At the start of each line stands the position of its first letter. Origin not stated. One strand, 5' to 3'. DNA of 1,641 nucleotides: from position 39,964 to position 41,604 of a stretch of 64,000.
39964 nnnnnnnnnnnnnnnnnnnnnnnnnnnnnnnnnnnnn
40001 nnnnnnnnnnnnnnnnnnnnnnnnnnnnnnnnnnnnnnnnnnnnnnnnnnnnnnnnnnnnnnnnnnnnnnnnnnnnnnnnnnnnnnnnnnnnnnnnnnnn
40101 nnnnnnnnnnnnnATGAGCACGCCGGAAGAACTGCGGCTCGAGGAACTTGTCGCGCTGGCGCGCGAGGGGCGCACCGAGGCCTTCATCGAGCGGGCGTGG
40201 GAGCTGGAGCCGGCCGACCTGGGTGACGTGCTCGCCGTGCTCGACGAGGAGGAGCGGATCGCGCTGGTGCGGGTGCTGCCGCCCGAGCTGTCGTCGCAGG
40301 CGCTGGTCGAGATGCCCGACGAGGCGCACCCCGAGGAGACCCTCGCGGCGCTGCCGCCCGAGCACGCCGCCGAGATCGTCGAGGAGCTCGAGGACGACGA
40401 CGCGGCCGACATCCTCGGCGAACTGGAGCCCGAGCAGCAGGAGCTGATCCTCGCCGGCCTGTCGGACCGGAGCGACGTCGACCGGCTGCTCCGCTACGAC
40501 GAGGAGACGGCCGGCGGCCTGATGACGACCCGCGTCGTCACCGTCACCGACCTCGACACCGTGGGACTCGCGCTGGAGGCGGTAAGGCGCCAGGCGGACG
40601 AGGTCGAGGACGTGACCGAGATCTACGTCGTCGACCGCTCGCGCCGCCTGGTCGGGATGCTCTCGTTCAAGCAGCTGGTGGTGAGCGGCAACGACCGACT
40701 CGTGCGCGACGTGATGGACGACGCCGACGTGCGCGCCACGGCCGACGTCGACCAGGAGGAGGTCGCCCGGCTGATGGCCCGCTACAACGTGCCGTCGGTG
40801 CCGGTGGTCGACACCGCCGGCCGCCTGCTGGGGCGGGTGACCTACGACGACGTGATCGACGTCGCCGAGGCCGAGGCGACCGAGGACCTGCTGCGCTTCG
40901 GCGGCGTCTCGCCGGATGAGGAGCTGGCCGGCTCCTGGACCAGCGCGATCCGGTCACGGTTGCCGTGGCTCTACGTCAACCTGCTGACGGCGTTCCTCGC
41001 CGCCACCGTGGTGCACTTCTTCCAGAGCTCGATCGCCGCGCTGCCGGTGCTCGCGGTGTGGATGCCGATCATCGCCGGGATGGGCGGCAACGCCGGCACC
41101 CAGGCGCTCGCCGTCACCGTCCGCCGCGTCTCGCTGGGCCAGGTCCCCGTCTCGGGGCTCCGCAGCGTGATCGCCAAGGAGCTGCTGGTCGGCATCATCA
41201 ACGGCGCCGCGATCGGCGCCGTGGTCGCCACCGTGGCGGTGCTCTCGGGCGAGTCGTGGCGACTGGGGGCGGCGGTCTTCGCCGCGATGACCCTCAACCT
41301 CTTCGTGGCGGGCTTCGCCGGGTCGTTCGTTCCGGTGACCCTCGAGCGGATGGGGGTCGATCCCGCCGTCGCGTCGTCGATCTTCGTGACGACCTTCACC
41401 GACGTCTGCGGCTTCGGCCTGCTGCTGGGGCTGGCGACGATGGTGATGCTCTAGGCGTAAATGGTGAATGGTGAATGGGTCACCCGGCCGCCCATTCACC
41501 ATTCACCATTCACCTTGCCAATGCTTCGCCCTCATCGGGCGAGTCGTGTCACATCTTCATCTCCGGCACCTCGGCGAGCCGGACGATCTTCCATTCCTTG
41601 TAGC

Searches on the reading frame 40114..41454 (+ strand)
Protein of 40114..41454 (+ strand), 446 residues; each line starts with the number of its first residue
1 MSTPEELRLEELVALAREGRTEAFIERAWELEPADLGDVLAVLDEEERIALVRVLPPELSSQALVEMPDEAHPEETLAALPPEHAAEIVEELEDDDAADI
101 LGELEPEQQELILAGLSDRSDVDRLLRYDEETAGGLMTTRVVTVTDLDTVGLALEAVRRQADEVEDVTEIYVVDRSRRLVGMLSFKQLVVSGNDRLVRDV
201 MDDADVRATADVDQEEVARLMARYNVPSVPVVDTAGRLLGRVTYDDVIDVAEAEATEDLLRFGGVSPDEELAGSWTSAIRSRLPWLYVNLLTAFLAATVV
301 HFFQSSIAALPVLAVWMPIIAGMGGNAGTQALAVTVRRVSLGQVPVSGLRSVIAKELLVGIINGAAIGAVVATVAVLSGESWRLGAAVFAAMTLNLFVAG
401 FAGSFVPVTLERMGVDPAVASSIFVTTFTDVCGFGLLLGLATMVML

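Call 31: search_protein_families(library=pfam, proteins=[window:40114-41454:+], max_evalue=0.001)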
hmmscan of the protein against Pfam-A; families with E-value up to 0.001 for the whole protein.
window:40114-41454:+ (446 aa): 3 families
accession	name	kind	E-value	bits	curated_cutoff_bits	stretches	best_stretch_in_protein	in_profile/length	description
PF01769.21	MgtE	-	2.5e-31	109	27.6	1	317-440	1-125/125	Divalent cation transporter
PF03448.22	MgtE_N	-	9.2e-19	68.3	25.9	1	31-131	1-102/102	MgtE intracellular N domain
PF00571.33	CBS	-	1.7e-14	54.3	24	2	197-250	1-54/57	CBS domain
